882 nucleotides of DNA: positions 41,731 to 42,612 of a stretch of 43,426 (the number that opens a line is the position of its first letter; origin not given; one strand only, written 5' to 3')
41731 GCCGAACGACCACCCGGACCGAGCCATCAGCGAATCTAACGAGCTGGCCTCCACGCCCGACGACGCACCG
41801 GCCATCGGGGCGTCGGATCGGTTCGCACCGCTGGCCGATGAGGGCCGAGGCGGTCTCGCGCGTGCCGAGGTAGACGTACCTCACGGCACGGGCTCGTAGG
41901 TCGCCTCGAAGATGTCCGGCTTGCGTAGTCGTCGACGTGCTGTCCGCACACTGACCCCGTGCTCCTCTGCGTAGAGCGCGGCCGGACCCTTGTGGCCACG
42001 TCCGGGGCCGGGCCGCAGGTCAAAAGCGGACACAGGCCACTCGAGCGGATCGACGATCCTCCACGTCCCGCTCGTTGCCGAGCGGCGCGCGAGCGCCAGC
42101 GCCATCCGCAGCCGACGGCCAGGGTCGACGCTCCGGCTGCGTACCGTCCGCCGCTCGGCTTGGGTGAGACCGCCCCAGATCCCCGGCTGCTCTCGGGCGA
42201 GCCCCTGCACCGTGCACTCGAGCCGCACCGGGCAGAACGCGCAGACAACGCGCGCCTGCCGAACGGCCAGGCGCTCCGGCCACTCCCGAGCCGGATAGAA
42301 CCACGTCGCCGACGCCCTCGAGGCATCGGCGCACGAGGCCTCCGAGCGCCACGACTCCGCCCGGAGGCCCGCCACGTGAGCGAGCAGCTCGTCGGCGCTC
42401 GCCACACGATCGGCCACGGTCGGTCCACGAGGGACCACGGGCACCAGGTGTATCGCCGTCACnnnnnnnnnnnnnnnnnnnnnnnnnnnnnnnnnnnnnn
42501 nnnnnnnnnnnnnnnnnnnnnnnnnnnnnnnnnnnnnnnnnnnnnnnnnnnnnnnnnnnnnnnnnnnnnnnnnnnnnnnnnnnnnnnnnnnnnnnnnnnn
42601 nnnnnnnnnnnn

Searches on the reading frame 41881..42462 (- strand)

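Call 39: search_protein_families(library=pfam, proteins=[window:41881-42462:-], max_evalue=0.01)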
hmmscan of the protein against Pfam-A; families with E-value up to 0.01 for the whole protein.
window:41881-42462:- (193 aa): 1 family
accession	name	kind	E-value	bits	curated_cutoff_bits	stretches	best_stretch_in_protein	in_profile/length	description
PF02467.21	Whib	-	8.4e-13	49.1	23.6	1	38-106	1-64/65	Transcription factor WhiB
